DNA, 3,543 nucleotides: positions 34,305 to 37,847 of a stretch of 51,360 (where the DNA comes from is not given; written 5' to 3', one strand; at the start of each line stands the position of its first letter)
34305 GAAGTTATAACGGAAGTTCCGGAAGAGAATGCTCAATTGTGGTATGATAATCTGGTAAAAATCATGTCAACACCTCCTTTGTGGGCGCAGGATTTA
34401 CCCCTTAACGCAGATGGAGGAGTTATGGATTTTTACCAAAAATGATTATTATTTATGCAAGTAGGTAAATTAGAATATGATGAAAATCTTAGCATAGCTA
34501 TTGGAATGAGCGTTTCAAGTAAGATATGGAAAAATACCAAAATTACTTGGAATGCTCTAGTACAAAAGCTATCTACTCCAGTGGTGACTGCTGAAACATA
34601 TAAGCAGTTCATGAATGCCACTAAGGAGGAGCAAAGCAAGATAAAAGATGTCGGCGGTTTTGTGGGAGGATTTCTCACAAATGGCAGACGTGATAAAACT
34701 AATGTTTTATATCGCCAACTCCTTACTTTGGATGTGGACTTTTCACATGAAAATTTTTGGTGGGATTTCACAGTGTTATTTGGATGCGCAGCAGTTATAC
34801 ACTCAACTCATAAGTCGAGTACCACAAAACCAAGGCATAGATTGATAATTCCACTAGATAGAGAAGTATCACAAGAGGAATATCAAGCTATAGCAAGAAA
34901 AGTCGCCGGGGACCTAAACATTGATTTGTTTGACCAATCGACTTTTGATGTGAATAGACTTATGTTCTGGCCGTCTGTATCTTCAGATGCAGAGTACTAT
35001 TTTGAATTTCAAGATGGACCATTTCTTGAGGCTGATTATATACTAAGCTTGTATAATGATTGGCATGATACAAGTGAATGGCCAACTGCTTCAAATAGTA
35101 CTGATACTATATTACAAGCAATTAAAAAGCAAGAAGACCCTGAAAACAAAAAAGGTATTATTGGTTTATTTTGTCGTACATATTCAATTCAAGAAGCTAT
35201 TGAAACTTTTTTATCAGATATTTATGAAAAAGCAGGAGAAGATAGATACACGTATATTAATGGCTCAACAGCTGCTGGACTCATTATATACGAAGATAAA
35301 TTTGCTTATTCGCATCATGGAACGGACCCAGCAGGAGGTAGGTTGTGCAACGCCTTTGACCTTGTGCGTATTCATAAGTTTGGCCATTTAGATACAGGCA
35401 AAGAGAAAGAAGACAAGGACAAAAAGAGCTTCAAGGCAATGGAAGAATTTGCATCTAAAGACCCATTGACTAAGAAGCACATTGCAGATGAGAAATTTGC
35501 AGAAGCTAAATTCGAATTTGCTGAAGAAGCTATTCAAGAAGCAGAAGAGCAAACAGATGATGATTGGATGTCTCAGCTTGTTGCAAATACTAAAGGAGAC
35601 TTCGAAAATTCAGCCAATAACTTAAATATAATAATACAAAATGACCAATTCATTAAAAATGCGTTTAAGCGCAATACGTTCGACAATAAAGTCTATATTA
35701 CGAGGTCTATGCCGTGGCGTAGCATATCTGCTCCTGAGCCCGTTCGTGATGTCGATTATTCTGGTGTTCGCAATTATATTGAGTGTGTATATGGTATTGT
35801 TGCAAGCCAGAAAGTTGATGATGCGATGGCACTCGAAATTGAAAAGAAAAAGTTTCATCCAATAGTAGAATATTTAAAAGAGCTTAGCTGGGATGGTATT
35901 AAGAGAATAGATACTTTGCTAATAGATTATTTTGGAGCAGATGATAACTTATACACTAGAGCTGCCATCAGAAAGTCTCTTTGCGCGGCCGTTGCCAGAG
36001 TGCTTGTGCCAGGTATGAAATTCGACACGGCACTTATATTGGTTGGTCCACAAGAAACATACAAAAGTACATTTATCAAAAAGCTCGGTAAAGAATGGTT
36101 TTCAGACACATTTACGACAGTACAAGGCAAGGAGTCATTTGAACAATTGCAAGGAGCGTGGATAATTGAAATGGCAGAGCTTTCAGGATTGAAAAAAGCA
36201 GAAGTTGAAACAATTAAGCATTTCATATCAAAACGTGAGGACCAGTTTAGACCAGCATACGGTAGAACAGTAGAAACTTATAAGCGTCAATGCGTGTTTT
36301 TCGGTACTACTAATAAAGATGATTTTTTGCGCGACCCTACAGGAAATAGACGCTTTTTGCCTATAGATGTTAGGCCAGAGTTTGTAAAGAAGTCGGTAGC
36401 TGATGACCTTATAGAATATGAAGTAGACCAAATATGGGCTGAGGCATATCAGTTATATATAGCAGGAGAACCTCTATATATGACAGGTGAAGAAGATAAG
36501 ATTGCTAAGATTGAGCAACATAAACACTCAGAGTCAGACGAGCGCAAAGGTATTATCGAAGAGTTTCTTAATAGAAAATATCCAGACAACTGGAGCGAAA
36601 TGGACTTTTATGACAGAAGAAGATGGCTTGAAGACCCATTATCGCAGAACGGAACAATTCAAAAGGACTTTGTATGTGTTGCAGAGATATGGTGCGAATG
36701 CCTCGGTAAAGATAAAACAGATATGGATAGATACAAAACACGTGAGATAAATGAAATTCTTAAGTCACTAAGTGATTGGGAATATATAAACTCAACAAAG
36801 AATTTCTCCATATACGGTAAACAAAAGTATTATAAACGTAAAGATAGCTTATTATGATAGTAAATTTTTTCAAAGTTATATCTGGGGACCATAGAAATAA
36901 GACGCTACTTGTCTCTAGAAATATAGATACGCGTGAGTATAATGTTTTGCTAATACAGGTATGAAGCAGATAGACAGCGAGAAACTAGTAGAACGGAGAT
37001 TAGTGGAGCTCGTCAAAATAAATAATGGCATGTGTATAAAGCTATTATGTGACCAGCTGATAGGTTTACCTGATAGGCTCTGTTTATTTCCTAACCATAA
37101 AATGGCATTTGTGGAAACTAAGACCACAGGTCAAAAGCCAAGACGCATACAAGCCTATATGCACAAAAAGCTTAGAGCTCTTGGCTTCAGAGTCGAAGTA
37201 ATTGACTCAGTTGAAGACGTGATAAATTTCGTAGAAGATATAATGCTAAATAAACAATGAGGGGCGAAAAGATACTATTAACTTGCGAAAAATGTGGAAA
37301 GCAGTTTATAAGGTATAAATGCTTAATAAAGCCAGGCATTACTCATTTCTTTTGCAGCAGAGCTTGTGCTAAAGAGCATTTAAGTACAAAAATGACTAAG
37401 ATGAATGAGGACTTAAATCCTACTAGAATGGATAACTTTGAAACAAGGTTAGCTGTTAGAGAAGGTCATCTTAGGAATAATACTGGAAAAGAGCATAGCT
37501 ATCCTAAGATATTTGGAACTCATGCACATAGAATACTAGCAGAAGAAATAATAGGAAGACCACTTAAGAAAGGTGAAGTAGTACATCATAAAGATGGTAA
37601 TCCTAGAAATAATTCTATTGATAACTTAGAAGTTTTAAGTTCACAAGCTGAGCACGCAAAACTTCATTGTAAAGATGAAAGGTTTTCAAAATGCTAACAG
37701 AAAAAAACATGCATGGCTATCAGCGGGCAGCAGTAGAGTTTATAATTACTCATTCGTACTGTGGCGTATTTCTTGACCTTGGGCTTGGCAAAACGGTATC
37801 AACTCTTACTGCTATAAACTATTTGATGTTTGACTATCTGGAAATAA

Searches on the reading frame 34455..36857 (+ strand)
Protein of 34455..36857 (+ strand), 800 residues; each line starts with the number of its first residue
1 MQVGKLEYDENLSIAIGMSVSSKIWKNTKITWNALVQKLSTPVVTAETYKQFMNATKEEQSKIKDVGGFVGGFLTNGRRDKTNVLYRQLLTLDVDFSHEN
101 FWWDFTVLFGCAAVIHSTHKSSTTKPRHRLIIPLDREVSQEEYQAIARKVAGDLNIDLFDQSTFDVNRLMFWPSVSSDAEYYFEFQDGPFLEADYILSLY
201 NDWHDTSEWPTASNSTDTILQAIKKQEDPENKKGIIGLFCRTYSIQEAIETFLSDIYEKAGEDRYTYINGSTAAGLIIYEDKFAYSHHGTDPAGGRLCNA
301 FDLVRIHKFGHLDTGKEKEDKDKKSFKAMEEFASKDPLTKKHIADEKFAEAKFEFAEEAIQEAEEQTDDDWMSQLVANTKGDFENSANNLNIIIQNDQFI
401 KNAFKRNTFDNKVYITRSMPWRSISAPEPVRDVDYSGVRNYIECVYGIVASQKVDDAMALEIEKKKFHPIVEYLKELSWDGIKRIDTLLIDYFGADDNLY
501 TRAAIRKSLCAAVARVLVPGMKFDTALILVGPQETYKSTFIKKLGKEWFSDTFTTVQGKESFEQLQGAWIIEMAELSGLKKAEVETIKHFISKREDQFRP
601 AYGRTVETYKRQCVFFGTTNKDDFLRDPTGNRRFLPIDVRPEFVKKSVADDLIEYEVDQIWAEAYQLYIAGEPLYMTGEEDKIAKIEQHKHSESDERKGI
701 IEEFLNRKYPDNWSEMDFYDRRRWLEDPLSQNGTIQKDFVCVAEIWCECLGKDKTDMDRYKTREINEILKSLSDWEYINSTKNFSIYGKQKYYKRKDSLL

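Call 13: search_protein_families(library=phrogs, proteins=[window:34455-36857:+])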
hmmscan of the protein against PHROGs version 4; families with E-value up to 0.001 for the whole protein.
window:34455-36857:+ (800 aa): 11 families
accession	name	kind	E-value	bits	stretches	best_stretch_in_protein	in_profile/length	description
phrog_256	-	DNA, RNA and nucleotide metabolism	0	1061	1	8-797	2-796/798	DNA helicase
phrog_1313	-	DNA, RNA and nucleotide metabolism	5.7e-137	459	1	318-797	89-556/568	DNA helicase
phrog_9765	-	DNA, RNA and nucleotide metabolism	5.4e-135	452.6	1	5-422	12-434/939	DNA primase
phrog_15962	-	DNA, RNA and nucleotide metabolism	1.3e-56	193.4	1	323-712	349-741/835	DNA primase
phrog_2249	-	DNA, RNA and nucleotide metabolism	1.3e-44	154.1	1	355-720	368-708/802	DNA primase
phrog_36873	-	DNA, RNA and nucleotide metabolism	3.3e-41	142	1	453-705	476-724/1082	DNA helicase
phrog_16593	-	DNA, RNA and nucleotide metabolism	5.6e-37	128.5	1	458-699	492-732/823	DNA primase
phrog_4630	-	DNA, RNA and nucleotide metabolism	2.9e-21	76.7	1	478-639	195-365/581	DNA primase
phrog_3228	-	DNA, RNA and nucleotide metabolism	1.1e-08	34.9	1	21-179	18-185/766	replicative helicase-primase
phrog_22020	-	unknown function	1.4e-05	26.4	1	735-795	10-76/84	-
phrog_34715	-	unknown function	0.00032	20.6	1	46-162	21-144/426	-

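Call 38: search_protein_families(library=pfam, max_evalue=0.01, proteins=[window:34455-36857:+])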
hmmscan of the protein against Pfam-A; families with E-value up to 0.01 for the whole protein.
window:34455-36857:+ (800 aa): 2 families
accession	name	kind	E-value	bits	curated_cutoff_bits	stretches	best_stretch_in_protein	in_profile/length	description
PF05272.17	VapE-like_dom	-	6.1e-83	278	25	1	474-692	1-216/217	Virulence-associated protein E-like domain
PF19263.5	DUF5906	-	2.7e-08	34.9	27.6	1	529-633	1-114/114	Family of unknown function (DUF5906)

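Call 48: search_solved_structures(query=window:34455-36857:+, max_evalue=1, show_alignments=1)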
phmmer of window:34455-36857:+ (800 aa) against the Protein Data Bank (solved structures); distinct sequences matched with E-value up to 1: 1.
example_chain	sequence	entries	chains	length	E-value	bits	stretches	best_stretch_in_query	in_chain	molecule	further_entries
7pds_A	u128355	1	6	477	2e-74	254.5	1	369-753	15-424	Similar to D. nodosus vapE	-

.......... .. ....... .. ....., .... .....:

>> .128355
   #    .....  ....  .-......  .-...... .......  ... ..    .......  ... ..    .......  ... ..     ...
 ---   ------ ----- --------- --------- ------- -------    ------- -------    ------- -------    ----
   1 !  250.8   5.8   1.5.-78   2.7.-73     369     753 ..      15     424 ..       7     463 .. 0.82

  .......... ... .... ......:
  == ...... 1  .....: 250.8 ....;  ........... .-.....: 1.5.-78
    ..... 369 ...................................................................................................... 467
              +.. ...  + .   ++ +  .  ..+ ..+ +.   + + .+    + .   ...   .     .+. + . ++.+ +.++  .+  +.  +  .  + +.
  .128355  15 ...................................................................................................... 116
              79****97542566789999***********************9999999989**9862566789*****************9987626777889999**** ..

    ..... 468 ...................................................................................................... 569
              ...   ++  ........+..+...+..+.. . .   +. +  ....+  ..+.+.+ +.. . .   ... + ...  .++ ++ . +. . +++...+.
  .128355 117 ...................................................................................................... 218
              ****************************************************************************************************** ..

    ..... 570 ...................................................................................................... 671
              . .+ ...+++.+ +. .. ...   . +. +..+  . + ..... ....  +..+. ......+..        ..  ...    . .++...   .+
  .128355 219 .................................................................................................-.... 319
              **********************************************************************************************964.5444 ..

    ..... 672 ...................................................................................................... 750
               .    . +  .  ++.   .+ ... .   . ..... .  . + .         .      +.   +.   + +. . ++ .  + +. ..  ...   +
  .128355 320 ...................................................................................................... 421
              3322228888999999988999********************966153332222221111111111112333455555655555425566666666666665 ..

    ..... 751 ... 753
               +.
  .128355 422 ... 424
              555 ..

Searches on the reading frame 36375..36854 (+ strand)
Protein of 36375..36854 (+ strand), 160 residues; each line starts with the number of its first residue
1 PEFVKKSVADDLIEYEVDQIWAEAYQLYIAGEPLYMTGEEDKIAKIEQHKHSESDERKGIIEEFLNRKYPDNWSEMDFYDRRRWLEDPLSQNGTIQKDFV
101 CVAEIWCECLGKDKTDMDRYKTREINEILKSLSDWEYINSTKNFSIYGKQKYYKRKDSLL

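Call 52: find_homologous_proteins(query=window:36375-36854:+, max_evalue=0.001)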
Query window:36375-36854:+ (160 aa): 81 proteins with E <= 0.001 among 98 candidates.
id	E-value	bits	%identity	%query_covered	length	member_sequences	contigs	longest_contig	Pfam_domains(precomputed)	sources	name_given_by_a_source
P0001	3.7e-94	332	91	100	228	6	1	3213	PF05272.18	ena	-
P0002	1.3e-84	300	81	100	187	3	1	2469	PF05272.18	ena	-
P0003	1.9e-82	293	79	100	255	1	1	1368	PF05272.18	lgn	-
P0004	3.4e-81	289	77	99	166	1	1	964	-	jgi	jgi:hypothetical protein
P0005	1.3e-80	287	75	100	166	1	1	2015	-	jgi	jgi:hypothetical protein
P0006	3.2e-80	286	77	100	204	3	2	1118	PF05272.18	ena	-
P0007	3.6e-76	273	75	99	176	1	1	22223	PF05272.18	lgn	-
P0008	1.5e-75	271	74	100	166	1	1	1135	PF05272.18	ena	-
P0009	1.6e-72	261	72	99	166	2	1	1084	PF05272.18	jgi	jgi:hypothetical protein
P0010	2.1e-71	258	67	99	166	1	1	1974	-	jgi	jgi:hypothetical protein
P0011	7.5e-71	256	76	88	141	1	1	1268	-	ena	-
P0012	8.6e-71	256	69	99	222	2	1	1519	PF05272.18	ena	-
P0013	1.6e-69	251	67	99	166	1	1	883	PF05272.18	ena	-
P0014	3.5e-69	250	68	99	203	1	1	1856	PF05272.18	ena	-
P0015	1.9e-67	245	85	78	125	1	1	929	-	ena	-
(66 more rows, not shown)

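Call 58: predict_structure(alignment_id=A3)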
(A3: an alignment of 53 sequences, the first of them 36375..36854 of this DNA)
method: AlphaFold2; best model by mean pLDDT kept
length: 160 residues; sequences in the alignment: 53
mean_pLDDT: 85.1   pTM: 0.62
mean pLDDT of the five models: 85.1, 84.1, 83.8, 83.1, 83.0
residues with pLDDT >= 90: 90; 70-90: 41; 50-70: 29; < 50: 0
segments of 3 or more residues with pLDDT < 50: none
pLDDT, mean of each block of 10 residues (from residue 1): 69 83 82 67 61 73 94 92 89 91 96 92 94 96 95 88
secondary structure, 60 per line:
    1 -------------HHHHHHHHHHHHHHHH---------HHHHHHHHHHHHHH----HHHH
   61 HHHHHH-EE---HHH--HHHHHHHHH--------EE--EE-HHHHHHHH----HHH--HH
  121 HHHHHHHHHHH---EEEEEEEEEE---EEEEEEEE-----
elements in order: H14-29 H39-52 H57-66 H78-86 H102-109 H119-131 E135-144 E148-155

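Call 60: fold_search(model_id=the predicted structure, library=pdb)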
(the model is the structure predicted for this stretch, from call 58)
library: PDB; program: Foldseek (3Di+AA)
matches with E <= 10: 405; with E <= 0.001: 6
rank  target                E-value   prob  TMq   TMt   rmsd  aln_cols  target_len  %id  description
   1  7pds_A                3.6e-06  1.00  0.59  0.23  11.8       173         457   25  The structure of PriRep1 with dsDNA (released 2022-07-13)
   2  7pds_C                4.7e-06  1.00  0.57  0.22  12.2       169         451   25  The structure of PriRep1 with dsDNA (released 2022-07-13)
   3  7pds_B                5.7e-06  1.00  0.57  0.22  12.2       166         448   26  The structure of PriRep1 with dsDNA (released 2022-07-13)
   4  7pds_D                6.6e-06  1.00  0.57  0.22  11.9       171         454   26  The structure of PriRep1 with dsDNA (released 2022-07-13)
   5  7pds_E                1.7e-05  1.00  0.56  0.22  11.7       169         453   25  The structure of PriRep1 with dsDNA (released 2022-07-13)
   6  7pds_F                3.3e-05  1.00  0.57  0.22  11.0       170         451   26  The structure of PriRep1 with dsDNA (released 2022-07-13)
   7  5bs6_B                1.8e-01  0.47  0.25  0.19   7.2        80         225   11  Apo structure of transcriptional factor AraR from Bacteroides thetaiotaomicron VPI (released 2015-06-17)
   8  3l2c_A                2.2e-01  0.28  0.23  0.37  10.4        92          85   14  Crystal Structure of the DNA Binding Domain of FOXO4 Bound to DNA (released 2009-12-29)
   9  7yz7_A                2.3e-01  0.47  0.22  0.28   7.0        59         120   12  Crystal structure of the zebrafish FoxH1 bound to the TGTGGATT site (released 2022-11-16)
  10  5bs6_D                2.5e-01  0.38  0.25  0.19   7.1        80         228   11  Apo structure of transcriptional factor AraR from Bacteroides thetaiotaomicron VPI (released 2015-06-17)
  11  6lbi_D                3.3e-01  0.28  0.25  0.42  10.2        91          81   14  Crystal Structure of FOXO1-DBD homodimer bound to a palindromic DNA sequence (released 2021-02-10)
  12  5bs6_A                3.5e-01  0.44  0.25  0.19   4.2        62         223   11  Apo structure of transcriptional factor AraR from Bacteroides thetaiotaomicron VPI (released 2015-06-17)
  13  3co7_C                3.7e-01  0.35  0.23  0.37   4.6        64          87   12  Crystal Structure of FoxO1 DBD Bound to DBE2 DNA (released 2008-09-16)
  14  5cvj_A                3.7e-01  0.28  0.27  0.15  11.3       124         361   12  Monolignol 4-O-methyltransferase 5 - coniferyl alcohol (released 2015-09-16)
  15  7jm4_H                4.3e-01  0.14  0.18  0.24   7.3        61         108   23  IRF Transcription Factor (released 2021-03-24)
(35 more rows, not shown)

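Call 66: search_dna_similar(query=window:36375-36854:+, collection=phages, mode=protein, max_rows=60, max_evalue=0.001)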
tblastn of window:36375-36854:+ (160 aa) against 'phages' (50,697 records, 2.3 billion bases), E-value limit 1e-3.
Records with a match: 319; places in all: 319; records where one place covers at least 80% of the query: 311.
Best place of each record, by identity: 60-80% 2; <60% 317.
By first word of the organism name: Bacteroides 105; Staphylococcus 91; Paenibacillus 24; Phocaeicola 24; Corynebacterium 15; phage 6; Clostridium 4; Streptococcus 4; Coprococcus 4; Enterococcus 4; and 27 more.
By host as written in the record: Staphylococcus aureus 37; - 18; Corynebacterium xerosis 13; Paenibacillus larvae 2017 10; Bacteroides thetaiotaomicron VPI-5482 10; Paenibacillus larvae F1A 8; Bacteroides thetaiotaomicron DA638 8; Bacteroides ovatus DA687 6; and 141 more.
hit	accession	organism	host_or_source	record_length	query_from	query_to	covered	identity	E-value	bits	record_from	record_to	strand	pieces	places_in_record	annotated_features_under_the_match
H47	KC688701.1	Croceibacter phage P2559Y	Croceibacter atlanticus HTCC2559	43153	6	156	94%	60.5%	1e-55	193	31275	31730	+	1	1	virulence-associated protein E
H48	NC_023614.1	Croceibacter phage P2559Y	Croceibacter atlanticus HTCC2559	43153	6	156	94%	60.5%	1e-55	193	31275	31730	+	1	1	DNA helicase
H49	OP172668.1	Bacteroides phage BF486P3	Bacteroides fragilis DA486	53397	2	155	96%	55.2%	4e-51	179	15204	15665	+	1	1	hypothetical protein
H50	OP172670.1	Bacteroides phage BF503P1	Bacteroides fragilis DA503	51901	2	155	96%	55.2%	4e-51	179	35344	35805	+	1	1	hypothetical protein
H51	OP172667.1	Bacteroides phage BF486P2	Bacteroides fragilis DA486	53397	2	155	96%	55.2%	4e-51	179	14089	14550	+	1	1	hypothetical protein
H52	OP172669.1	Bacteroides phage BF494P1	Bacteroides fragilis DA494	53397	2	155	96%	55.2%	4e-51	179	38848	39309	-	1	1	hypothetical protein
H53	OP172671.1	Bacteroides phage BF503P2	Bacteroides fragilis DA503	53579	2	155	96%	55.2%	4e-51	179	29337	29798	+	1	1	hypothetical protein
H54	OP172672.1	Bacteroides phage BF503P4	Bacteroides fragilis DA503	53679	2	155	96%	55.2%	4e-51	179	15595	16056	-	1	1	hypothetical protein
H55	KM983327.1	Clostridium phage phiCT453A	Clostridium tetani ATCC 453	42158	6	156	94%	43.2%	9e-29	116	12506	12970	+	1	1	virulence-associated E domain-containing protein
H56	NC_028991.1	Clostridium phage phiCT453A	Clostridium tetani ATCC 453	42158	6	156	94%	43.2%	9e-29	116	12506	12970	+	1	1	DNA helicase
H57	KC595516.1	Brevibacillus phage Emery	Brevibacillus laterosporus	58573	1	155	97%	41.0%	5e-32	125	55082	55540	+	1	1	virulence-associated E family protein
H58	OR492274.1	Fusobacterium phage phiPaco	Fusobacterium necrophorum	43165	5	156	95%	40.1%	2e-25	106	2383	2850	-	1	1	DNA helicase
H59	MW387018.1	Gardnerella phage vB_Gva_AB1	Gardnerella vaginalis P680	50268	17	157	88%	42.4%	2e-29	117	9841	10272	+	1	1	hypothetical protein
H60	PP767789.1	Clostridioides phage phiCDKH02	Clostridioides difficile CD500-12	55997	4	156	96%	38.9%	3e-26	108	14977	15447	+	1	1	virulence-associated E family protein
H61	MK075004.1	Staphylococcus phage phiSP119-1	Staphylococcus pseudintermedius ...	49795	12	159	93%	39.6%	1e-24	104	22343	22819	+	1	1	virulence associated factor E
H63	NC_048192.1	Staphylococcus phage vB_SpsS_QT1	Staphylococcus pseudintermedius 625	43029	12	159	93%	39.6%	1e-24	103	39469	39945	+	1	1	DNA helicase | repeat_region (x2)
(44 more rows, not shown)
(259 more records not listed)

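Call 67: get_annotated_region(hit=H63, flank=2500)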
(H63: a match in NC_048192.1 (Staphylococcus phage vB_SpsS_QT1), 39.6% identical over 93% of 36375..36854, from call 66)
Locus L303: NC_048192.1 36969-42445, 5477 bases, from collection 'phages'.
description: Staphylococcus phage vB_SpsS_QT1, complete genome.
organism: Staphylococcus phage vB_SpsS_QT1 (NCBI taxid 2510452)
taxonomy: Viruses; Duplodnaviria; Heunggongvirae; Uroviricota; Caudoviricetes; Fibralongavirus; Fibralongavirus QT1
host: Staphylococcus pseudintermedius 625; source: Old lyophilisated phages different than the one described; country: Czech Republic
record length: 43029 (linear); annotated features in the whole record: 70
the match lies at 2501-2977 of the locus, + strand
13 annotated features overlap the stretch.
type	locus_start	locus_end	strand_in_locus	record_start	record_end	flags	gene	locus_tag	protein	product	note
CDS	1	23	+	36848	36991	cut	-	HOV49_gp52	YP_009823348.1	RinB-like transcriptional activator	-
CDS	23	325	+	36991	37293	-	-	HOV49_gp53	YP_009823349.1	hypothetical protein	-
CDS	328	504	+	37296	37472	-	-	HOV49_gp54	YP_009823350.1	DUF1514 family protein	phage hypothetical protein with signal peptide and DUF1514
CDS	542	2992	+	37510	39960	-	-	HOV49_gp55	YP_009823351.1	DNA helicase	-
repeat_region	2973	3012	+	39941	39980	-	-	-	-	-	-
repeat_region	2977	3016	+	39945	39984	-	-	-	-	-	-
repeat_region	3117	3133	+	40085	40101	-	-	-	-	-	-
CDS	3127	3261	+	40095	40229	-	-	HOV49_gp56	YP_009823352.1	hypothetical protein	phage hypothetical protein with N terminal TM domain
repeat_region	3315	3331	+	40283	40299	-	-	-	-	-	-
CDS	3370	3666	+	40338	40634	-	-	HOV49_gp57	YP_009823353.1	endonuclease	-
CDS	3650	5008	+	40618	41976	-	-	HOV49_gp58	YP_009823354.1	DNA helicase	-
CDS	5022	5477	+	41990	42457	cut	-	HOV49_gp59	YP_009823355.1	hypothetical protein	phage protein with C terminal tandem repeats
repeat_region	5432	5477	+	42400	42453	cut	-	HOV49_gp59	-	-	-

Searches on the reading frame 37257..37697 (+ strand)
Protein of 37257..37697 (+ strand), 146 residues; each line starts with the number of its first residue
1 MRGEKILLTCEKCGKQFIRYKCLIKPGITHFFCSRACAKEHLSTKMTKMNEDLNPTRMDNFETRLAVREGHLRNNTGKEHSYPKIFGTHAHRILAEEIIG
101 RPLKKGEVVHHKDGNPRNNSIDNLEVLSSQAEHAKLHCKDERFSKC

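Call 38: search_protein_families(library=pfam, max_evalue=0.01, proteins=[window:37257-37697:+])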
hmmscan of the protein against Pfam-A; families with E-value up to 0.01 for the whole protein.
window:37257-37697:+ (146 aa): 1 family
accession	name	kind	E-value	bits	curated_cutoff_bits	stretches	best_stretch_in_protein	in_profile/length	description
PF13392.12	HNH_3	-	1.2e-13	50.9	24.8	1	89-131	2-43/46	HNH endonuclease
